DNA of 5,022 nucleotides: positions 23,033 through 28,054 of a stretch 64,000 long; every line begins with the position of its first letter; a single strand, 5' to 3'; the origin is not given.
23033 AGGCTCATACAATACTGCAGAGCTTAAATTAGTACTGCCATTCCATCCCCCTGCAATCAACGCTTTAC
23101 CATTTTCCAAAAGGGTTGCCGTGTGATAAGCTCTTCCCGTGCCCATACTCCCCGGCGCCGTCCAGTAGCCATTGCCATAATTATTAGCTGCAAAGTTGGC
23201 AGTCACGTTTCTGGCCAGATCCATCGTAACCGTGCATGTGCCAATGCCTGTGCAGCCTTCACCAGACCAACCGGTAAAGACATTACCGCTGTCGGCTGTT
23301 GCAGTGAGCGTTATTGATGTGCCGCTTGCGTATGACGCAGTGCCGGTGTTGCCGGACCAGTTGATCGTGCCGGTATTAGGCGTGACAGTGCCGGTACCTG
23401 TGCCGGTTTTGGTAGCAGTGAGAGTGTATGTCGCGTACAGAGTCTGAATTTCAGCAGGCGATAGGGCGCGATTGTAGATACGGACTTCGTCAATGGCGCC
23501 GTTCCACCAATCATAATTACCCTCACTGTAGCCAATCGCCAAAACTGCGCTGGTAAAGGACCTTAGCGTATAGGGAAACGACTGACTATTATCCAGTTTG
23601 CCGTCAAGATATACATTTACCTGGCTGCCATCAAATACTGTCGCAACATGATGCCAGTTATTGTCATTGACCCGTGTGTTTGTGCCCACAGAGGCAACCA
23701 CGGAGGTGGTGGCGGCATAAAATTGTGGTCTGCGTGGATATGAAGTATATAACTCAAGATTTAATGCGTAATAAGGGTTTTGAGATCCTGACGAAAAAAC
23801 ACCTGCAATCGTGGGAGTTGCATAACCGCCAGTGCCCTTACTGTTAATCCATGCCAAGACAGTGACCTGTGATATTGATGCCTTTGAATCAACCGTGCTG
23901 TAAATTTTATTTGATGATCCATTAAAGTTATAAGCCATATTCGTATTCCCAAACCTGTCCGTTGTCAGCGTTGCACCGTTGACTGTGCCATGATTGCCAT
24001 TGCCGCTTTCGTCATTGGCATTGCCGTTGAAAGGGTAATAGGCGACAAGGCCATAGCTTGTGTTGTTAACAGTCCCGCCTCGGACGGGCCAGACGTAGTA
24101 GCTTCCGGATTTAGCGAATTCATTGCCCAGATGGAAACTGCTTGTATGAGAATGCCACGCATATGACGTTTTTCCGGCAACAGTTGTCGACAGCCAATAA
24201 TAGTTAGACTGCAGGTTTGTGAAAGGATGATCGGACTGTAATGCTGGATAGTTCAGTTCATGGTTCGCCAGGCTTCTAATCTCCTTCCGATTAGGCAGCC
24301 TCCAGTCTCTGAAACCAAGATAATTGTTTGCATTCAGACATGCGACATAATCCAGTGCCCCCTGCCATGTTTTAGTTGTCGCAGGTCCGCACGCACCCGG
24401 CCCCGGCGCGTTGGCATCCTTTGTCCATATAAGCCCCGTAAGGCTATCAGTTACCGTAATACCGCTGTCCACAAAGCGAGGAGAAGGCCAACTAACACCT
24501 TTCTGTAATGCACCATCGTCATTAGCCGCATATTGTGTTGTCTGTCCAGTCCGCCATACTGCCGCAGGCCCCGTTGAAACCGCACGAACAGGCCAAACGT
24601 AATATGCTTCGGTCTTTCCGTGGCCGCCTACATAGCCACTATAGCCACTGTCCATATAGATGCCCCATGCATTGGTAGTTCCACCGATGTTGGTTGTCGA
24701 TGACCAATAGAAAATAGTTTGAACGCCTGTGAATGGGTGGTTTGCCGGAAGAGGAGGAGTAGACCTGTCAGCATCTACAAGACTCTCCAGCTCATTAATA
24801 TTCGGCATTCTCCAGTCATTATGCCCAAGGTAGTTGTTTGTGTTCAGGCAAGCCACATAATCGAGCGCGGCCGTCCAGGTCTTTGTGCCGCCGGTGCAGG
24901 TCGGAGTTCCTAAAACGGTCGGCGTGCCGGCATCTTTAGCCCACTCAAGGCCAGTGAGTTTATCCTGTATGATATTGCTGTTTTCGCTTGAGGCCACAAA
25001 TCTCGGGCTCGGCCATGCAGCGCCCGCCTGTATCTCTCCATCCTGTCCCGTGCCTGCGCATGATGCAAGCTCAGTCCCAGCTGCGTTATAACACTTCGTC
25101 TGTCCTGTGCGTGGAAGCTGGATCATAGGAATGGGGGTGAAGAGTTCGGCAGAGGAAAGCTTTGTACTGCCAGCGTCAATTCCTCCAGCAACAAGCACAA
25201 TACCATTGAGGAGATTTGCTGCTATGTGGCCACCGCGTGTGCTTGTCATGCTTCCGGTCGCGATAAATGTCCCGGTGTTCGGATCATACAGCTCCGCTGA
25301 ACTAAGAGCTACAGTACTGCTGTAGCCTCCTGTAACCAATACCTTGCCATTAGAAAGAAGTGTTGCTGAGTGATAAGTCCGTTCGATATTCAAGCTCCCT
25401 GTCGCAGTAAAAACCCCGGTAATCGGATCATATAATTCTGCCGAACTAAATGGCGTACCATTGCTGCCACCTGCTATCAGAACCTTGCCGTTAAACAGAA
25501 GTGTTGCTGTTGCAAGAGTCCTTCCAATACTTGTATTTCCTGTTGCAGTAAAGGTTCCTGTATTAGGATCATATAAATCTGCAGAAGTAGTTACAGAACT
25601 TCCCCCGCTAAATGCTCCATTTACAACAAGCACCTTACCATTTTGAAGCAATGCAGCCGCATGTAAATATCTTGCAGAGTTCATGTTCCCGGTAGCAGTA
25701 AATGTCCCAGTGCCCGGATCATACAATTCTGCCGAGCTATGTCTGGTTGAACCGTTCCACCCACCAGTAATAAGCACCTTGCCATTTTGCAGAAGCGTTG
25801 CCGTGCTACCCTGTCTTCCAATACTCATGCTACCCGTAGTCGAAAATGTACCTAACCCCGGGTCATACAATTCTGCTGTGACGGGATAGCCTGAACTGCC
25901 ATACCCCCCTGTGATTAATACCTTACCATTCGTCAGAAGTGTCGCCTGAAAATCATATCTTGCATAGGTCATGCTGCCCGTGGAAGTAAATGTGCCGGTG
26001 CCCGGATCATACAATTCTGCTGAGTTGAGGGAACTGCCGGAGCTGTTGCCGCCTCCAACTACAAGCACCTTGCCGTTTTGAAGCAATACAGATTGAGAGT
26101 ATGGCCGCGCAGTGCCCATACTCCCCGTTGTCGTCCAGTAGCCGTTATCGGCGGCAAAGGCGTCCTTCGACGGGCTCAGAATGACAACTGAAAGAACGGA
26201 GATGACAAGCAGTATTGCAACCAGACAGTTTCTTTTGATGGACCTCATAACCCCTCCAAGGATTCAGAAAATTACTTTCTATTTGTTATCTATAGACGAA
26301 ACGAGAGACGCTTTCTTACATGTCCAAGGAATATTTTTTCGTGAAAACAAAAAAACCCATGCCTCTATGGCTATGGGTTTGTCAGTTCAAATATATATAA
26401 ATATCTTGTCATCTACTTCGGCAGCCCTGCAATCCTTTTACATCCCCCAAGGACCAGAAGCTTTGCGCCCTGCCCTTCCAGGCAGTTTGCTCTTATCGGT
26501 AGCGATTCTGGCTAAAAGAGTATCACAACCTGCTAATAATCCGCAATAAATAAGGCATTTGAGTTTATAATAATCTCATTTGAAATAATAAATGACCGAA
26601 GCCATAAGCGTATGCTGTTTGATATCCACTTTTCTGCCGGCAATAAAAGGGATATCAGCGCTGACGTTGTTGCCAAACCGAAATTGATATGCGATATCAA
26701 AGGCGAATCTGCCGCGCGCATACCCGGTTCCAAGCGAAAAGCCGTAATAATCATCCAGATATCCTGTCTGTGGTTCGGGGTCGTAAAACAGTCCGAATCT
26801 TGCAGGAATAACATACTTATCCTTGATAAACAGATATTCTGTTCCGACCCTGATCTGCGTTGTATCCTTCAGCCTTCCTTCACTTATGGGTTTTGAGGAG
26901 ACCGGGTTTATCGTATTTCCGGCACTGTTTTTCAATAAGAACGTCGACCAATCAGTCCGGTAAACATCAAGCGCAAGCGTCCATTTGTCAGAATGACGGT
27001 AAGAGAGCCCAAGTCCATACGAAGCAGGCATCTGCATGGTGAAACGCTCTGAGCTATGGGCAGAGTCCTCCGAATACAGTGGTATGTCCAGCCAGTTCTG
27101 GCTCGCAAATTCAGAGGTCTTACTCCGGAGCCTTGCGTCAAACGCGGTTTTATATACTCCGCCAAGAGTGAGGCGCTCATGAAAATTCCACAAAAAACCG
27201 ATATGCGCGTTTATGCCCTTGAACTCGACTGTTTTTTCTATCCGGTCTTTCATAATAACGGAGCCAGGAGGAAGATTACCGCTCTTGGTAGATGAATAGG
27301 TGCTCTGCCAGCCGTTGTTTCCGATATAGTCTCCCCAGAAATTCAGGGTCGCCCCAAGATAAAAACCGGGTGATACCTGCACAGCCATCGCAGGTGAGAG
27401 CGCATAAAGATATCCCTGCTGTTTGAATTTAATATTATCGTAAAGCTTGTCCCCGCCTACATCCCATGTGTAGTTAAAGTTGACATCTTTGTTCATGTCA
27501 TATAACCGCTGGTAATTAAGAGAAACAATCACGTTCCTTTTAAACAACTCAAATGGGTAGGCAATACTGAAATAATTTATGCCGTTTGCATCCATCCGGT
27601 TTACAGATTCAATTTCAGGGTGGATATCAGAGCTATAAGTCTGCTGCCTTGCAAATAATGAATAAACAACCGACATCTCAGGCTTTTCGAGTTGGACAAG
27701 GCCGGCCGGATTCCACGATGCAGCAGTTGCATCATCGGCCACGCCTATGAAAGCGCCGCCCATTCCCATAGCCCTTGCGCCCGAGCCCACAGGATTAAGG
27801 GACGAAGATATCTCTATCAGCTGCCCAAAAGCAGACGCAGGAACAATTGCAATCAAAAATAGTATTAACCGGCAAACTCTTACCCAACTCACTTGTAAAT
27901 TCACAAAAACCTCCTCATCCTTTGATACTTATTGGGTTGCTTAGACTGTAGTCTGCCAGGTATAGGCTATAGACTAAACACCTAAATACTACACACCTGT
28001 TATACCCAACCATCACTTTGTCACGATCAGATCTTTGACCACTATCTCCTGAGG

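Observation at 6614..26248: One uninterrupted 19.6-kb ORF encoding a 6,544-aa mosaic of propellers, lectin-like and Ig-like domains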

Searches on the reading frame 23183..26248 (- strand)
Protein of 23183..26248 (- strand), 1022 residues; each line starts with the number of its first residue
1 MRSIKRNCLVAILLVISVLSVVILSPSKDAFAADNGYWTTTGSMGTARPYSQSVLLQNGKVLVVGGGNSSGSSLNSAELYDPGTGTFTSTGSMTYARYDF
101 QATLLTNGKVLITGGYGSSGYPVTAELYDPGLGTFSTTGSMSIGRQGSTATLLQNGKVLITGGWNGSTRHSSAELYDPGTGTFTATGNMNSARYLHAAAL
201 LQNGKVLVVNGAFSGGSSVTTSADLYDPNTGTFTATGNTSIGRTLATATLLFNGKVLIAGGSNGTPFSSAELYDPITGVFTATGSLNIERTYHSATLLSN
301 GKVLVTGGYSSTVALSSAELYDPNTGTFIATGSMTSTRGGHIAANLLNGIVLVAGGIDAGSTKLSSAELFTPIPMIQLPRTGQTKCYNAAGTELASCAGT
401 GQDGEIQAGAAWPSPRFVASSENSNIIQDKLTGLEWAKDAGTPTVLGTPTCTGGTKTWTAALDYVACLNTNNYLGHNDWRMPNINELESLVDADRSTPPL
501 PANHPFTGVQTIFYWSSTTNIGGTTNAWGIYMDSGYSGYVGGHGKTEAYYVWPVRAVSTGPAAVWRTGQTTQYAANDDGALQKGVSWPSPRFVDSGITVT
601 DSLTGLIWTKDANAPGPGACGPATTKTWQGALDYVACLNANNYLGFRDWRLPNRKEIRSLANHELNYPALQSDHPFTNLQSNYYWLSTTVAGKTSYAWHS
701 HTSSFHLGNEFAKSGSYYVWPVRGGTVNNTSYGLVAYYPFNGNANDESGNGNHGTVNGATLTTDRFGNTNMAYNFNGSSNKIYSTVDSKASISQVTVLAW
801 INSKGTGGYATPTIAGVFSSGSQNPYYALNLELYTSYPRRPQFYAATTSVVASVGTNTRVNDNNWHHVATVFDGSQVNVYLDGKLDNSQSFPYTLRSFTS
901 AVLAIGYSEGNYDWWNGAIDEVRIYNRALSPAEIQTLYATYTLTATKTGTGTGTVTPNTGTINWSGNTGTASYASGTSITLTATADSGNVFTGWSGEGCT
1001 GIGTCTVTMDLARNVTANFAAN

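Call 30: find_homologous_proteins(query=window:23183-26248:-, max_evalue=1e-10)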
Query window:23183-26248:- (1022 aa): 7993 proteins with E <= 1e-10 among 8000 candidates; the best 120 are listed.
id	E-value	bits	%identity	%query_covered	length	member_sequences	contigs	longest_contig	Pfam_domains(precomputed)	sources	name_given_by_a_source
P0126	0.0e+0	1606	49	33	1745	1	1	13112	PF07646.22,PF13418.13,PF24681.2,PF17164.11,PF13415.13,PF24981.2,PF02698.24,PF01344.32,PF25210.2,PF18755.7,PF24996.1,PF07250.18,PF13964.13,PF25369.2,PF03160.21,PF13946.12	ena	-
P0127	3.6e-298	1010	54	36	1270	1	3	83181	PF28033.1,PF07646.22,PF13418.13,PF25059.2,PF24681.2,PF17164.11,PF13415.13,PF24981.2,PF01344.32,PF25210.2,PF16656.12,PF18755.7,PF07250.18,PF13964.13,PF25369.2,PF21466.4,PF05345.19,PF00400.39,PF00041.28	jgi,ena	-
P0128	1.0e-283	962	49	40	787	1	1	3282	PF07646.22,PF13418.13,PF07250.18,PF13964.13,PF24681.2,PF13415.13,PF24981.2,PF01344.32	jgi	-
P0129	9.1e-283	959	54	31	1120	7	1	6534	PF07646.22,PF13418.13,PF07250.18,PF13964.13,PF24681.2,PF13415.13,PF24981.2,PF01344.32,PF25210.2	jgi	jgi:hypothetical protein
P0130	9.4e-277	939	53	34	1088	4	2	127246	PF07646.22,PF13418.13,PF12768.14,PF24681.2,PF17164.11,PF13415.13,PF24981.2,PF12904.14,PF01344.32,PF25210.2,PF18755.7,PF24996.1,PF07250.18,PF13964.13,PF25369.2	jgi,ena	jgi:N-acetylneuraminic acid mutarotase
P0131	8.2e-276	936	46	34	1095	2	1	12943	PF07646.22,PF13418.13,PF12768.14,PF24681.2,PF13415.13,PF24981.2,PF01344.32,PF25210.2,PF18755.7,PF24996.1,PF07250.18,PF13964.13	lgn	-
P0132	3.2e-270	918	44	40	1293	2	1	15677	PF18755.7,PF07646.22,PF13418.13,PF07250.18,PF24681.2,PF13415.13,PF01833.31,PF24981.2,PF01344.32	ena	-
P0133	3.9e-269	914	51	33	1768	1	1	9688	PF22073.3,PF07646.22,PF13418.13,PF07250.18,PF13964.13,PF24681.2,PF13415.13,PF24981.2,PF01344.32,PF02368.25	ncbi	-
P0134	4.4e-267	907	52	34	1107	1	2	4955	PF07646.22,PF13418.13,PF24681.2,PF17164.11,PF13415.13,PF01833.31,PF24981.2,PF01344.32,PF25210.2,PF18755.7,PF24996.1,PF07250.18,PF13964.13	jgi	jgi:uncharacterized delta-60 repeat protein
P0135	3.0e-257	875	46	34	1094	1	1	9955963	PF07646.22,PF13418.13,PF24681.2,PF17164.11,PF13415.13,PF24981.2,PF01344.32,PF25210.2,PF18911.7,PF24996.1,PF21027.4,PF22352.3,PF07250.18,PF13964.13,PF17963.8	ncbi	ncbi:kelch repeat-containing protein [Corallococcus sp. M7]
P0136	4.0e-255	868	-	-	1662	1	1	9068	PF24996.1,PF07646.22,PF13418.13,PF07250.18,PF13964.13,PF24681.2,PF13415.13,PF24981.2,PF25778.2,PF01344.32,PF25210.2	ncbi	ncbi:MAG: kelch repeat-containing protein [Betaproteobacteria bacterium]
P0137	1.2e-254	866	48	34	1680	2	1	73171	PF13431.13,PF07646.22,PF13418.13,PF24681.2,PF13414.13,PF13415.13,PF24981.2,PF01344.32,PF25210.2,PF13428.13,PF13374.13,PF14559.13,PF24996.1,PF07250.18,PF13964.13,PF00515.35,PF13424.13,PF13432.13,PF13181.13,PF07719.24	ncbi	-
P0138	1.4e-247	843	48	34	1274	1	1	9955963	PF07646.22,PF13418.13,PF24681.2,PF13415.13,PF24981.2,PF01344.32,PF25210.2,PF06832.19,PF17936.8,PF24996.1,PF07250.18,PF13964.13,PF09136.17,PF19077.7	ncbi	ncbi:kelch repeat-containing protein [Corallococcus sp. M7]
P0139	1.0e-245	837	52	32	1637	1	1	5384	PF07646.22,PF13418.13,PF24681.2,PF07610.18,PF13415.13,PF24981.2,PF01344.32,PF02368.25,PF22544.3,PF22073.3,PF07250.18,PF15780.12,PF13964.13,PF13854.13,PF12371.15,PF06739.18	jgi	jgi:hypothetical protein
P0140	1.2e-245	836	51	34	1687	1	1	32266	PF18755.7,PF07646.22,PF13418.13,PF07250.18,PF24681.2,PF13415.13,PF24981.2,PF25833.1,PF01344.32,PF25210.2,PF00041.28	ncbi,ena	-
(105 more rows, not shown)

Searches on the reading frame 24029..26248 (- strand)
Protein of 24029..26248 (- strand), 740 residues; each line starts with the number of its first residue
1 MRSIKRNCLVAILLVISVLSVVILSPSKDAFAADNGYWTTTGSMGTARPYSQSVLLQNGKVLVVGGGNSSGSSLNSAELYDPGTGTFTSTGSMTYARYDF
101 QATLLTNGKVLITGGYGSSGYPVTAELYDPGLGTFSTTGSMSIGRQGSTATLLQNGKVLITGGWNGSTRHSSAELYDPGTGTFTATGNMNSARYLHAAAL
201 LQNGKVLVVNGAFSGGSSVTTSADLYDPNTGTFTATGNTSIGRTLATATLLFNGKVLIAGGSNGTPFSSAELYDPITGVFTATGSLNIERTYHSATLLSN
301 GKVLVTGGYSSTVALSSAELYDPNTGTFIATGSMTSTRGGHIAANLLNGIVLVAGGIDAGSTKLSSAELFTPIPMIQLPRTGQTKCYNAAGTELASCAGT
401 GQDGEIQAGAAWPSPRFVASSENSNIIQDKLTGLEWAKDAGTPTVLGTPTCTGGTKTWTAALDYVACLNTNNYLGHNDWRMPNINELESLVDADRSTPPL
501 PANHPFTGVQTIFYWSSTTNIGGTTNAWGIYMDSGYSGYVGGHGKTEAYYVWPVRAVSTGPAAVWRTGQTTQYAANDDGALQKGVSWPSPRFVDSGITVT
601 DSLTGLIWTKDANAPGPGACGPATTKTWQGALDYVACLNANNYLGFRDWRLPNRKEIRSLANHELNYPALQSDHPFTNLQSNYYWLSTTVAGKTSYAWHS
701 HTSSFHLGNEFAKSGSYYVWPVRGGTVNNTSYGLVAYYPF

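Call 11: search_protein_families(library=pfam, proteins=[window:24029-26248:-], max_evalue=0.1)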
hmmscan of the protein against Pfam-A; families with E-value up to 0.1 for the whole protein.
window:24029-26248:- (740 aa): 11 families
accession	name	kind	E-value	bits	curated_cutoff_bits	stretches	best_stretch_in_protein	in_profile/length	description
PF07603.17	Lcl_C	-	2.6e-61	205.5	34.9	2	426-555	2-117/117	Lcl C-terminal domain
PF01344.31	Kelch_1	-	5.1e-42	141.4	20.1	5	53-93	6-45/46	Kelch motif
PF13415.12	Kelch_3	-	5.7e-33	112.8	22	6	155-200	1-47/48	Galactose oxidase, central domain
PF13964.12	Kelch_6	-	3.6e-32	109.7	25.3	5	50-97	3-50/50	Kelch motif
PF13418.12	Kelch_4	-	1.4e-27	95.8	21.6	3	290-328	2-41/49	Galactose oxidase, central domain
PF07646.21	Kelch_2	-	2.3e-17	62.4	21.3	1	49-93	2-47/48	Kelch motif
PF24681.1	Kelch_KLHDC2_KLHL20_DRC7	-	1.7e-16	60.6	50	2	39-209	39-219/221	KLHDC2/KLHL20/DRC7 Kelch-repeats domain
PF24981.1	Beta-prop_ATRN-LZTR1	-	1.7e-14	54.3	50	3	136-267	139-285/289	Attractin/LZTR1 beta-propeller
PF07250.17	Glyoxal_oxid_N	-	7e-06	25.9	37.5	0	177-264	52-138/243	Glyoxal oxidase N-terminus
PF24996.1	NANM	-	0.00062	19.2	45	1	28-77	290-338/350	N-acetylneuraminate epimerase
PF02698.23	DUF218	-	0.023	15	27.6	0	188-221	11-41/133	DUF218 domain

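Call 28: search_protein_families(library=ncbifam, proteins=[window:24029-26248:-], max_evalue=0.01)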
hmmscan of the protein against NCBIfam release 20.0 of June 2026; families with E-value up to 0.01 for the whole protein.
window:24029-26248:- (740 aa): 5 families
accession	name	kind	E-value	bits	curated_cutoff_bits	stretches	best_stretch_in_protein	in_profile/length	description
NF052501.1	RdCuOxGlxASco2837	equivalog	2.7e-20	72.2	800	2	36-261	275-518/645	radical copper oxidase GlxA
NF047850.1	Lsa25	exception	3.7e-13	49.8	260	2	463-555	118-207/207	surface adhesin Lsa25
TIGR02608.1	delta_60_rpt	domain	7.3e-06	25.7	76.5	0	292-310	3-22/55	delta-60 repeat domain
NF010730.0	PRK14131.1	subfamily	0.00022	20.1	416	1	27-76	321-369/384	N-acetylneuraminate epimerase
TIGR03547.1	muta_rot_YjhT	subfamily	0.00042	19.6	256.35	0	27-76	291-339/346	YjhT family mutarotase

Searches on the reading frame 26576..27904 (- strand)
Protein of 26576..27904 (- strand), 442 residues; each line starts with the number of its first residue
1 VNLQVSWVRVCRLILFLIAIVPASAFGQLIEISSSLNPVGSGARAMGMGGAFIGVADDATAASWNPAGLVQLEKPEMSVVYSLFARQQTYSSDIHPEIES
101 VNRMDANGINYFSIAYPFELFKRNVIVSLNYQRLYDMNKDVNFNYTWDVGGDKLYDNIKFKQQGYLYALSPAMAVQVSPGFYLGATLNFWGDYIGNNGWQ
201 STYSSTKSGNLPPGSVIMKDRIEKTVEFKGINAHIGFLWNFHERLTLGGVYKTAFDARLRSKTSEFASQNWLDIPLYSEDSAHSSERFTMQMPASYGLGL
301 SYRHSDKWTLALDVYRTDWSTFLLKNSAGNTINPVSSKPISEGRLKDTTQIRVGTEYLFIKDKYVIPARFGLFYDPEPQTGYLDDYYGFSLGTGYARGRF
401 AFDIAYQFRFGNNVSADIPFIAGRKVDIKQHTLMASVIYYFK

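Call 8: search_protein_families(library=pfam, proteins=[window:26576-27904:-], max_evalue=0.001)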
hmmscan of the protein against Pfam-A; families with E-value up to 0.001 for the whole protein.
window:26576-27904:- (442 aa): 1 family
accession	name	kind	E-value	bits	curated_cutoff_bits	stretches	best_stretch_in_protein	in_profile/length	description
PF03349.22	Toluene_X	-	9.1e-18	64.4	29.7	1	43-412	24-385/421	Outer membrane protein transport protein (OMPP1/FadL/TodX)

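Call 13: find_encoding_contigs(protein=window:26576-27904:-, flank=10000, max_places=10)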
Protein window:26576-27904:- (442 aa): 1 contig read that carries it; 1 place shown.
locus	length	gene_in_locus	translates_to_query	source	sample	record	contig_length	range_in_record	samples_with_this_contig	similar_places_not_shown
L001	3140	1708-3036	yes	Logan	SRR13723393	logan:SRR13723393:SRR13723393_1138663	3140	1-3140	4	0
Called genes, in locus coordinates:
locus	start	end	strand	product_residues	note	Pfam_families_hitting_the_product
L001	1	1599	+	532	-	?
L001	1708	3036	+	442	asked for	PF03349:Toluene_X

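Call 95: search_protein_families(library=ncbifam, proteins=[window:26576-27904:-], max_evalue=0.01)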
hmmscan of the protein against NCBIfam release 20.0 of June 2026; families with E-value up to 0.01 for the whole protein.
window:26576-27904:- (442 aa): 6 families
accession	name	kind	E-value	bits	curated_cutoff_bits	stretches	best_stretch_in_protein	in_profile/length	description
NF053685.1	BamG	equivalog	1e-20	74.2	250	1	44-378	24-330/397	BamG family beta-barrel-assembly machinery protein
NF033709.1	PorV_fam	subfamily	6.1e-13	49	90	1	40-412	10-311/326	PorV/PorQ family protein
NF052325.1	PorVQ2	equivalog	1e-10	41.1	325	1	20-80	13-74/354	putative type IX sorting system protein PorV2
NF007988.0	PRK10716.1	equivalog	2.9e-06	26.2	585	1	250-431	244-414/435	long-chain fatty acid transporter FadL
NF033710.1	T9SS_OM_PorV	equivalog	0.00074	18.8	250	0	36-84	28-77/367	type IX secretion system outer membrane channel protein PorV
NF033711.1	T9SS_PorQ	equivalog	0.00087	18.4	220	0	16-92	8-85/335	type IX secretion system protein PorQ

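Call 96: search_solved_structures(query=window:26576-27904:-, max_evalue=0.1)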
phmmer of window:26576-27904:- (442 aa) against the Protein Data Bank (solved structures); distinct sequences matched with E-value up to 0.1: 4.
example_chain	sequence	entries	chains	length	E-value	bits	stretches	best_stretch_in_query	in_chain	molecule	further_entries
6z38_A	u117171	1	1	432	0.0011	21.1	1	229-372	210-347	TodX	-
6z37_A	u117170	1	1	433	0.0011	21.1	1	229-372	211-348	TodX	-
3brz_A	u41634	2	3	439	0.0011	21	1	229-372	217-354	TodX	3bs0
6z34_A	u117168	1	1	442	0.037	16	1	230-439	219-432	CymD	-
